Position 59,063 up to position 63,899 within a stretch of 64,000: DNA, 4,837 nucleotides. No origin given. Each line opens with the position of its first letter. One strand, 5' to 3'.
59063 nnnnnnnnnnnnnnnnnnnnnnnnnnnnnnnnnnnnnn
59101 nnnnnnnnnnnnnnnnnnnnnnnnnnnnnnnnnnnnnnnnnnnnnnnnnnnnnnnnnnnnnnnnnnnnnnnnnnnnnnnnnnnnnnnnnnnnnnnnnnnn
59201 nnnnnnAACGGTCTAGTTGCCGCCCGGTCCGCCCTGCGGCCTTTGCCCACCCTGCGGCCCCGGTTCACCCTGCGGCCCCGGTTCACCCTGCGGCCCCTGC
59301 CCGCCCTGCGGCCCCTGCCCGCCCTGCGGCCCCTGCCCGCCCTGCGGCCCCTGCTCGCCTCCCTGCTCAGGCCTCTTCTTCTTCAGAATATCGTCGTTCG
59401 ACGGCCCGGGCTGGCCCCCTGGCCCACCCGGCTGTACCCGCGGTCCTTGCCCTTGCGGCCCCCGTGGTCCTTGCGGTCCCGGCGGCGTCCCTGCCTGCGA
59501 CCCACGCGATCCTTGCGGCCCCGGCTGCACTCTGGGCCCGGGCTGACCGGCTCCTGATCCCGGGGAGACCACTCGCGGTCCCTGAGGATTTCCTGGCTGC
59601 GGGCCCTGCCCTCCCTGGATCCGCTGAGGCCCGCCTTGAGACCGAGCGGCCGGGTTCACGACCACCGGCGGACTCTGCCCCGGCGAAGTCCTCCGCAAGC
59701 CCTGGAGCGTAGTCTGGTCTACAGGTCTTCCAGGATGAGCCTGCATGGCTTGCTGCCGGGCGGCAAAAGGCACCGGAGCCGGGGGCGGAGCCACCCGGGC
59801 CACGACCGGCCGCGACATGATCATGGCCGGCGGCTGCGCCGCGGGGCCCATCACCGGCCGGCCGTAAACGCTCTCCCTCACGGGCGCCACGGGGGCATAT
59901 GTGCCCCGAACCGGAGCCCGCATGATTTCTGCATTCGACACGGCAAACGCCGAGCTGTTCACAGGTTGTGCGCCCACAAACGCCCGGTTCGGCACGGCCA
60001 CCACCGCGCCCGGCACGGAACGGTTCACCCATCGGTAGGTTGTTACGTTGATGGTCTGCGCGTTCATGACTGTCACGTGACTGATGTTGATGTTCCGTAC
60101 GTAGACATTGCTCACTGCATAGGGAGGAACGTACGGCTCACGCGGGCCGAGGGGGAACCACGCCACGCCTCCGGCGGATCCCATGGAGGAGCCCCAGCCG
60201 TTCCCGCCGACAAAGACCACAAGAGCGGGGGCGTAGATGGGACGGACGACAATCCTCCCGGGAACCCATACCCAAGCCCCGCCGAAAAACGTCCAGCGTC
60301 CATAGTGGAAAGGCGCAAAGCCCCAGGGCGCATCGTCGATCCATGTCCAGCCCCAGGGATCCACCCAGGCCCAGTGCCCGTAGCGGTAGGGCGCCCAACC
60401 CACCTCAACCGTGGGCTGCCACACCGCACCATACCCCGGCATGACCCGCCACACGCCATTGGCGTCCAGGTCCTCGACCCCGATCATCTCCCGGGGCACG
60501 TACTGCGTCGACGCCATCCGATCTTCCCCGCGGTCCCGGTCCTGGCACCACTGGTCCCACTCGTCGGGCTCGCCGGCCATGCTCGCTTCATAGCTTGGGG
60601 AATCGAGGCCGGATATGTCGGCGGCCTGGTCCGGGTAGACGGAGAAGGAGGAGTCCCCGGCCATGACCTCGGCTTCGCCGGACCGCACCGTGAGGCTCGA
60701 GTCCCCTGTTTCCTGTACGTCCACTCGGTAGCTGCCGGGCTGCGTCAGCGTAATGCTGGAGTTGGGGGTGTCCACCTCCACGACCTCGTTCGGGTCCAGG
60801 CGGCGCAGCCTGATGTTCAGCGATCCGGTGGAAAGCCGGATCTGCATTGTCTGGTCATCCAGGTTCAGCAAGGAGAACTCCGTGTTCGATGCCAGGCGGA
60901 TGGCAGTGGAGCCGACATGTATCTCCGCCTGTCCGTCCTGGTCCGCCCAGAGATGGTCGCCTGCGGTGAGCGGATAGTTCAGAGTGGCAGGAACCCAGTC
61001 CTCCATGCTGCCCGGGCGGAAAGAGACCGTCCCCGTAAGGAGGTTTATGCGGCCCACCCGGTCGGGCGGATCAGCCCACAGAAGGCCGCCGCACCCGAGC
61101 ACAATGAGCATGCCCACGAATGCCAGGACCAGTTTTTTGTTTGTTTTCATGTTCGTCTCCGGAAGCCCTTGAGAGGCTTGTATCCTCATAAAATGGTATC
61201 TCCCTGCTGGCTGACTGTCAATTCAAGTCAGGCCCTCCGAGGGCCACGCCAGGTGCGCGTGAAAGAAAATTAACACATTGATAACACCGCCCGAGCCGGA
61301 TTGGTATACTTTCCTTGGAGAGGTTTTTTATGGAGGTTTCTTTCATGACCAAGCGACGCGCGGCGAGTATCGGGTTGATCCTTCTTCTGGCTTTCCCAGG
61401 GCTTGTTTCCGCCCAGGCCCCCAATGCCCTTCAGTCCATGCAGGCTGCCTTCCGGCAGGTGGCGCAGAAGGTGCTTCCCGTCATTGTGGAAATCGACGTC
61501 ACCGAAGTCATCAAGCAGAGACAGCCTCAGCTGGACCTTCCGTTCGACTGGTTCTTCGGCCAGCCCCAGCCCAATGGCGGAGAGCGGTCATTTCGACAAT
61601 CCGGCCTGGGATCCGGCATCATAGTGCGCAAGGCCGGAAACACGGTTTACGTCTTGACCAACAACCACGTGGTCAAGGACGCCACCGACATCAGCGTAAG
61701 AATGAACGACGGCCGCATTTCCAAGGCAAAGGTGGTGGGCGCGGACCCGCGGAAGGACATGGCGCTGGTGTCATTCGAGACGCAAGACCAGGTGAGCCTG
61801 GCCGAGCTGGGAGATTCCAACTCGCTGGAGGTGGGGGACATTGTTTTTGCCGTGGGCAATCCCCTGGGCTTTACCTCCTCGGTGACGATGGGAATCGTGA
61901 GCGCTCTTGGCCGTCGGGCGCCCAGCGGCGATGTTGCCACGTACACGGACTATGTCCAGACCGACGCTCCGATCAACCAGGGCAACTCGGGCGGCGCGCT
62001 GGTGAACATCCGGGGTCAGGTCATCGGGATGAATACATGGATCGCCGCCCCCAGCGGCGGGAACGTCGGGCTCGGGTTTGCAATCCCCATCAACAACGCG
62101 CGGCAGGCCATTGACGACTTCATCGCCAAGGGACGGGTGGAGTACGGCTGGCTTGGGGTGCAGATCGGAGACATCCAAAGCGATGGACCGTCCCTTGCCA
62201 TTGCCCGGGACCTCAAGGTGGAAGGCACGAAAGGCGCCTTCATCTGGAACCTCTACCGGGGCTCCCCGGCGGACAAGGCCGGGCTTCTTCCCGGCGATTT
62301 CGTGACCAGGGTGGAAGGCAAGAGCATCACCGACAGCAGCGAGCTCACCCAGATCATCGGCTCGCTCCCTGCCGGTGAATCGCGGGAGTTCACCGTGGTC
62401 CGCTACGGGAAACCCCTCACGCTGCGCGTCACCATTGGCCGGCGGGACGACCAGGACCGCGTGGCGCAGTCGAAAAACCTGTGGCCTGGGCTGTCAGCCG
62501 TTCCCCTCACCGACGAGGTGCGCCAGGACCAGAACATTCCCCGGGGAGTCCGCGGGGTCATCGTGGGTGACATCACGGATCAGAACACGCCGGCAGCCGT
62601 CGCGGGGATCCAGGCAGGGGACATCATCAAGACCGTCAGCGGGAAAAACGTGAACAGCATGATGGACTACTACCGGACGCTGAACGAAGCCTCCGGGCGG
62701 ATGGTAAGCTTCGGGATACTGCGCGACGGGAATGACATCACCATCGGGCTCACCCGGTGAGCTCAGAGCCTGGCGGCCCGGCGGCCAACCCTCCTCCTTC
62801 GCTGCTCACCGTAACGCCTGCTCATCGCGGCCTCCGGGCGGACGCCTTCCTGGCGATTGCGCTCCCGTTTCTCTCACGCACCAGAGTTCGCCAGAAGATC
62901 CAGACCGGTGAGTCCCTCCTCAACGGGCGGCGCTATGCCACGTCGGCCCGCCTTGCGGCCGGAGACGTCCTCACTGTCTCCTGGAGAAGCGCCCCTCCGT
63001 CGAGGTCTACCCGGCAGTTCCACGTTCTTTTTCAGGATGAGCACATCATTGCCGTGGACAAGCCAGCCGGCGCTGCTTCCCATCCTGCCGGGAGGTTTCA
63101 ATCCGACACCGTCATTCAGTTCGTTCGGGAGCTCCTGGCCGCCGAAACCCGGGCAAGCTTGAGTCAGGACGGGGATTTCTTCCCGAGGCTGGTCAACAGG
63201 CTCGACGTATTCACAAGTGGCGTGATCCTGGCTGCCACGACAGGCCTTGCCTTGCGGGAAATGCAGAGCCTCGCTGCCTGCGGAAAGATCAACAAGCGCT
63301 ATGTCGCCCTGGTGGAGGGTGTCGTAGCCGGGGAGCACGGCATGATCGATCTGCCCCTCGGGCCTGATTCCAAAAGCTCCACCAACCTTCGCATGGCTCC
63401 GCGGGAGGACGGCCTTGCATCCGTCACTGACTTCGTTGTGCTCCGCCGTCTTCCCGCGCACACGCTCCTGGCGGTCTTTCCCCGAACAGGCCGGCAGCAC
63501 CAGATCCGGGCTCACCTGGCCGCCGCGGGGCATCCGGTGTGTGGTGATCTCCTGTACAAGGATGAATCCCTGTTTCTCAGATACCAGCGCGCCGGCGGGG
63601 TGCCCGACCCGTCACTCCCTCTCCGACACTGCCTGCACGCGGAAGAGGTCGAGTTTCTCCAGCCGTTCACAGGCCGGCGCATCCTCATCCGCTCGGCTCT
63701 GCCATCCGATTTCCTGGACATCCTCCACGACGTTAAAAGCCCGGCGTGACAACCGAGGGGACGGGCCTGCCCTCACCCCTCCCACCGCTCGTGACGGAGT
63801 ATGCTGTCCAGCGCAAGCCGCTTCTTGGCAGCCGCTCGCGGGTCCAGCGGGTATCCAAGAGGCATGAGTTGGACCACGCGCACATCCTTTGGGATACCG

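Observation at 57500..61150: Secreted FecR-like / Trp-rich / collagen-repeat protein co-oriented with a PAS hybrid histidine kinase; repeat tract built from tandem 18/21-bp units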

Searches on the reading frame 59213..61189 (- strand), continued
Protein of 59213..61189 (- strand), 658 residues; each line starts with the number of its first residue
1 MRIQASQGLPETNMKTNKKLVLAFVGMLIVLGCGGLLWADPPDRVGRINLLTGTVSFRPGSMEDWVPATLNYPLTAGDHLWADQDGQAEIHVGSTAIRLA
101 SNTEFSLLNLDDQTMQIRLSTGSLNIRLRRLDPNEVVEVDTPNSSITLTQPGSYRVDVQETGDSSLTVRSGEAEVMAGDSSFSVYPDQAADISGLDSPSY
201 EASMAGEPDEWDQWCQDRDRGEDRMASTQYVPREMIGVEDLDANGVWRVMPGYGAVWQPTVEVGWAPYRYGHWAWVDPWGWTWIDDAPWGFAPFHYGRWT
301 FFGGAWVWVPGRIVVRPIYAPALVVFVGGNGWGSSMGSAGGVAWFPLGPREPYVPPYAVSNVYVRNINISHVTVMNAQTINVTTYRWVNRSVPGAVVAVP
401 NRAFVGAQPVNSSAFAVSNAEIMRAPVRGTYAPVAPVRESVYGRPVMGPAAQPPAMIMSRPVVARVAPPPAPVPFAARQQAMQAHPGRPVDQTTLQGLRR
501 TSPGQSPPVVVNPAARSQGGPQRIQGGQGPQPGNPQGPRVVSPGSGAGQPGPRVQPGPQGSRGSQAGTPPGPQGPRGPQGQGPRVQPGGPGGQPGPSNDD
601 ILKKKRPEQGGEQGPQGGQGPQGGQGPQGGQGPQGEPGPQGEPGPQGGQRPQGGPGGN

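Call 77: search_protein_families(library=pfam, proteins=[L006:7843-8394:+, L007:9044-9445:-, L008:8513-9694:+, L010:8606-9313:-, L012:7792-9474:+, L017:9282-9803:+, L024:8943-10409:+, L025:8574-9395:-, L040:8664-9863:-, L058:9085-10032:+], max_evalue=0.00001)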
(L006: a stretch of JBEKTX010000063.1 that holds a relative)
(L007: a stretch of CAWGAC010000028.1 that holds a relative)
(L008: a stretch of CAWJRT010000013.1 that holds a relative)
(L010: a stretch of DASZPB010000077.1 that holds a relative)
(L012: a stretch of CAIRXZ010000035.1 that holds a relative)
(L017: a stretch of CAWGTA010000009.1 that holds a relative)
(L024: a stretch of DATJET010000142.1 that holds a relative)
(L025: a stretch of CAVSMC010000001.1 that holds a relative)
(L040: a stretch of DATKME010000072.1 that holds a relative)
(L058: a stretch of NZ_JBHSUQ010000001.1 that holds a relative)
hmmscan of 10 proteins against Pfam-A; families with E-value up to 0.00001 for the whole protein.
L006:7843-8394:+ (183 aa): 0 families

L007:9044-9445:- (133 aa): 0 families

L008:8513-9694:+ (393 aa): 5 families
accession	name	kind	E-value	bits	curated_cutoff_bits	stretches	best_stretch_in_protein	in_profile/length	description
PF00158.32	Sigma54_activat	-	8.9e-64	214.6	20.2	1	154-320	1-168/168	Sigma-54 interaction domain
PF00072.30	Response_reg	-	9.7e-25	87.3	30.2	1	21-129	1-110/111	Response regulator receiver domain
PF14532.12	Sigma54_activ_2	-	7.2e-21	75.3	25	1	155-324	1-138/138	Sigma-54 interaction domain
PF25601.1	AAA_lid_14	-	9.4e-18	64.3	27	1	325-390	1-70/87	AAA+ ATPase lid domain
PF07728.20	AAA_5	-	4.2e-09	37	22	1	177-296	1-124/139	AAA domain (dynein-related subfamily)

L010:8606-9313:- (235 aa): 6 families
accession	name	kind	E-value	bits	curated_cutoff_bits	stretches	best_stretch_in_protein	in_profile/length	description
PF00196.25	GerE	-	2.1e-17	62.9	23.5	1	172-227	2-57/57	Bacterial regulatory proteins, luxR family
PF08447.18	PAS_3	-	2.9e-13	50.3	25.6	1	65-147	3-87/89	PAS fold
PF08281.18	Sigma70_r4_2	-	2.6e-10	40.2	25.7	1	172-215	10-54/54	Sigma-70, region 4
PF00989.32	PAS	-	2.7e-09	37.5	22.6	1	42-152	2-113/113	PAS fold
PF13426.13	PAS_9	-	3.5e-07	30.9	27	1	51-154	1-103/103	PAS domain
PF13384.12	HTH_23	-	5.8e-06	26.4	24.6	0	174-211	3-41/50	Homeodomain-like domain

L012:7792-9474:+ (560 aa): 1 family
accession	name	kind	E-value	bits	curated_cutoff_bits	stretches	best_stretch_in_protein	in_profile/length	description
PF00474.23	SSF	-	3.6e-53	181.4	22.8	1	40-456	1-406/406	Sodium:solute symporter family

L017:9282-9803:+ (173 aa): 0 families

L024:8943-10409:+ (488 aa): 5 families
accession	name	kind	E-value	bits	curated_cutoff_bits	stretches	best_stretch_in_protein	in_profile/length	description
PF00534.26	Glycos_transf_1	-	5.2e-23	81.9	26.4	1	300-455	13-171/172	Glycosyl transferases group 1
PF13692.12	Glyco_trans_1_4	-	1.1e-22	81.2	27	1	303-442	2-142/142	Glycosyl transferases group 1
PF13439.12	Glyco_transf_4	-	2.1e-21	77.1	28.5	1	133-280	2-167/170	Glycosyltransferase Family 4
PF13579.12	Glyco_trans_4_4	-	1.1e-15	58.8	29.7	1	134-276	2-156/158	Glycosyl transferase 4-like domain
PF13477.12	Glyco_trans_4_2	-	4.3e-06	27.4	23.4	1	164-240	37-118/139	Glycosyl transferase 4-like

L025:8574-9395:- (273 aa): 0 families

L040:8664-9863:- (399 aa): 0 families

L058:9085-10032:+ (315 aa): 7 families
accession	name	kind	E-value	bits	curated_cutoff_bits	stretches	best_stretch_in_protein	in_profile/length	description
PF13738.12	Pyr_redox_3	-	1.8e-15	57.4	30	1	9-210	2-200/305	Pyridine nucleotide-disulphide oxidoreductase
PF07992.20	Pyr_redox_2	-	5.8e-13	49.3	26.1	1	6-224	2-191/291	Pyridine nucleotide-disulphide oxidoreductase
PF13434.12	Lys_Orn_oxgnase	-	1.5e-11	44.5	21.3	1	5-215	3-229/339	L-lysine 6-monooxygenase/L-ornithine 5-monooxygenase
PF00070.33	Pyr_redox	-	4.7e-09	37.1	22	0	177-223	2-47/82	Pyridine nucleotide-disulphide oxidoreductase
PF13241.12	NAD_binding_7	-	1.2e-06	29.5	22.1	0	171-207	4-40/104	Putative NAD(P)-binding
PF01946.23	Thi4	-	3.3e-06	27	26.2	0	3-32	16-44/235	Thi4 family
PF01266.30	DAO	-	8e-06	26.1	27.9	0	6-29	1-24/353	FAD dependent oxidoreductase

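Call 78: search_protein_families(library=pfam, proteins=[L007:4582-5895:-, L008:4633-5757:+, L010:4361-5662:-, L012:3389-4354:+, L017:4792-5754:-, L024:3837-5756:+, L025:4210-5085:-, L040:2869-4404:+, L058:3288-4511:+], max_evalue=0.00001)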
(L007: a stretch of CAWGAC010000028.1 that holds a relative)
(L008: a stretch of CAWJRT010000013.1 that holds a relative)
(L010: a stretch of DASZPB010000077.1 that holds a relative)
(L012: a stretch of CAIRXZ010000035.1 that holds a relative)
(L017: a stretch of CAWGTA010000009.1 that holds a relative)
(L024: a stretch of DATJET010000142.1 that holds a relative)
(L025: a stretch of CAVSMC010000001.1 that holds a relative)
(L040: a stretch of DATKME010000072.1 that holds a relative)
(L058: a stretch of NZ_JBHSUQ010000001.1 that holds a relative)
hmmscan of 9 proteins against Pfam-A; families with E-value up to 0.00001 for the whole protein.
L007:4582-5895:- (437 aa): 1 family
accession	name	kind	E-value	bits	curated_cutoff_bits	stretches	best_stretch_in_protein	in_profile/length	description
PF09861.14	Lar_N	-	1.8e-10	40.8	23.3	1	30-192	37-194/204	Lactate racemase N-terminal domain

L008:4633-5757:+ (374 aa): 4 families
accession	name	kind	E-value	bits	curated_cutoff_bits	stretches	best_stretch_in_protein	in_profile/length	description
PF00248.27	Aldo_ket_red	-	1.1e-31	110.4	24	1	17-277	2-287/291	Aldo/keto reductase family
PF13187.11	Fer4_9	-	2e-09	37.7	27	1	290-359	1-50/52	4Fe-4S dicluster domain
PF13534.11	Fer4_17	-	1.9e-08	35.1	22.2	1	291-360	2-60/61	4Fe-4S dicluster domain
PF13183.11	Fer4_8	-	1e-06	29.6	27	1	290-360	4-68/68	4Fe-4S dicluster domain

L010:4361-5662:- (433 aa): 2 families
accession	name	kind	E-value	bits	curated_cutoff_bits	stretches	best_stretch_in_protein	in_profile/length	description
PF00016.26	RuBisCO_large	-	1e-72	245.3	30.1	1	150-430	2-298/299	Ribulose bisphosphate carboxylase large chain, catalytic domain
PF02788.21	RuBisCO_large_N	-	7.5e-09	36.3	20.7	1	24-137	24-118/120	Ribulose bisphosphate carboxylase large chain, N-terminal domain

L012:3389-4354:+ (321 aa): 0 families

L017:4792-5754:- (320 aa): 0 families

L024:3837-5756:+ (639 aa): 2 families
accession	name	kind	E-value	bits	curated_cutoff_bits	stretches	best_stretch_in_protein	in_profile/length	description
PF00773.25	RNB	-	3.3e-76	257.1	29.3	1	199-530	1-324/326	RNB domain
PF18614.7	RNase_II_C_S1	-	7.4e-13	48.6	26.6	1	578-637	1-59/59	RNase II-type exonuclease C-terminal S1 domain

L025:4210-5085:- (291 aa): 2 families
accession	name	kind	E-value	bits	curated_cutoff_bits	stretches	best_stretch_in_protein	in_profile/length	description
PF13545.12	HTH_Crp_2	-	5.8e-16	58.7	27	1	203-269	1-69/70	Crp-like helix-turn-helix domain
PF00027.35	cNMP_binding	-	9.4e-07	29.2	27.5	1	89-168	7-86/89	Cyclic nucleotide-binding domain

L040:2869-4404:+ (511 aa): 0 families

L058:3288-4511:+ (407 aa): 1 family
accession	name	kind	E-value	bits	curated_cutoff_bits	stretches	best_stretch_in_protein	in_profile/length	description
PF02652.20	Lactate_perm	-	1.9e-80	271.6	27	1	74-396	218-522/522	L-lactate permease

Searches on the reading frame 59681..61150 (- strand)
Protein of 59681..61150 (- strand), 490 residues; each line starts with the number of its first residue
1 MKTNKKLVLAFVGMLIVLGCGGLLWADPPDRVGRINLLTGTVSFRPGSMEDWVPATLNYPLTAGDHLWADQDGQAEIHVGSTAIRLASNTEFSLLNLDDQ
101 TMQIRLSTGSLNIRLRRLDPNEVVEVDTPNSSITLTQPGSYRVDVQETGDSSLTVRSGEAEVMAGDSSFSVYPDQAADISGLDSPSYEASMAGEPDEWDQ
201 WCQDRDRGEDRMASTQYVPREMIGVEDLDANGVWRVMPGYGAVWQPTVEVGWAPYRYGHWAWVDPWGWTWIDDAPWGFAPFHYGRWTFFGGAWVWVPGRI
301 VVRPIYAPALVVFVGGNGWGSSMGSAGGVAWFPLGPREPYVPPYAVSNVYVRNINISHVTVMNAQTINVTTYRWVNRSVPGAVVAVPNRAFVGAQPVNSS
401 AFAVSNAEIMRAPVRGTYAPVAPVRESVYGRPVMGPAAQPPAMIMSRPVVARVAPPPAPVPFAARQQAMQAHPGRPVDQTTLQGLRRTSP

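Call 79: search_protein_representatives(protein=window:59681-61150:-)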
Query: 490 residues. Proteins with E-value up to 0.001 (for the whole library): 12830; up to 1e-10: 7668; up to 1e-30: 3623. The best 150 are listed.
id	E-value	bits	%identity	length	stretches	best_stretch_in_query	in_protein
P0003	4.6e-271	916.6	79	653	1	1-490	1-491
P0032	3.6e-186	636.5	61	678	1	17-488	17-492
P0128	1.0e-175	602.0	56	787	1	14-487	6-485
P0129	7.9e-172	589.2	55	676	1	4-490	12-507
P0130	1.3e-168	578.6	55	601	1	6-466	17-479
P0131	5.0e-165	566.8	55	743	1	8-482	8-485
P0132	2.7e-162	557.7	54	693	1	27-486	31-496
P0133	1.8e-160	551.8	51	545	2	8-287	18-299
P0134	3.1e-159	547.7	55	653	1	25-490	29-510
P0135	6.5e-156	536.7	52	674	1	1-481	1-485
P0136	2.7e-155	534.7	53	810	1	14-489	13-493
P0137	4.3e-154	530.7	53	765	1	12-487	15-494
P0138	1.8e-153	528.6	55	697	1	9-463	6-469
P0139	3.3e-152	524.5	55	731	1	10-462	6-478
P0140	9.2e-150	516.4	52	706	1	13-483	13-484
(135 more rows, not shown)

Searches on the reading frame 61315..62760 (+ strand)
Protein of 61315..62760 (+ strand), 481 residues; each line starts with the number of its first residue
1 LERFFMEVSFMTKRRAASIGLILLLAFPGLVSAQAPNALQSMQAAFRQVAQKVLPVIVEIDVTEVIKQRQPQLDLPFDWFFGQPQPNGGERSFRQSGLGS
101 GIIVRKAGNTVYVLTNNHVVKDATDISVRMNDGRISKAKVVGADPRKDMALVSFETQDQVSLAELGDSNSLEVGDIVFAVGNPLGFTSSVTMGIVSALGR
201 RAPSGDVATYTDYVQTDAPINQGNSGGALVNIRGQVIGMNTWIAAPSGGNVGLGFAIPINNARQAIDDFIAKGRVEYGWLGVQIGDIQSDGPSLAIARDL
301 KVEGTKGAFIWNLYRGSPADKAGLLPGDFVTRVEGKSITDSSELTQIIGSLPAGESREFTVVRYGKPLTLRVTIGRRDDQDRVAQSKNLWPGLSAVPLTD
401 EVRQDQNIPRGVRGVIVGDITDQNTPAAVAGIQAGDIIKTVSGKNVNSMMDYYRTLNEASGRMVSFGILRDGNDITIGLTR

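Call 3: search_protein_families(library=pfam, proteins=[window:61315-62760:+], max_evalue=0.01)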
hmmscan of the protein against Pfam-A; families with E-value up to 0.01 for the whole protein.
window:61315-62760:+ (481 aa): 7 families
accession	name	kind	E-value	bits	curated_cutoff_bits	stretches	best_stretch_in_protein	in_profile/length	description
PF13365.12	Trypsin_2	-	1.8e-32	113.5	27.6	1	99-239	1-144/144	Trypsin-like peptidase domain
PF13180.12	PDZ_2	-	1.1e-20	74.1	27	2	281-374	4-80/80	PDZ domain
PF00089.32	Trypsin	-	7e-18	65.7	20.6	1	110-266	34-220/220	Trypsin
PF17820.7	PDZ_6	-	8.1e-17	61.2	27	2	314-363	6-54/54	PDZ domain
PF00595.29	PDZ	-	5.7e-13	49.5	23.2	2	277-348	9-67/81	PDZ domain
PF14685.13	PDZ_Tricorn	-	2.8e-06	27.7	25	1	412-472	16-80/88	Tricorn protease PDZ domain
PF15522.11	Ntox14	-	0.0091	15.9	25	0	196-241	56-100/218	Novel toxin 14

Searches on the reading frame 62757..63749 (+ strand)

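Call 3: search_protein_families(library=pfam, proteins=[window:62757-63749:+], max_evalue=0.01)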
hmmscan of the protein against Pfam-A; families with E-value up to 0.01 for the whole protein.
window:62757-63749:+ (330 aa): 1 family
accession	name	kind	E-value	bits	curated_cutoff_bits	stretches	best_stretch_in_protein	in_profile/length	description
PF00849.27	PseudoU_synth_2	-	9.2e-26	91.3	26.8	1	96-256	1-152/152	RNA pseudouridylate synthase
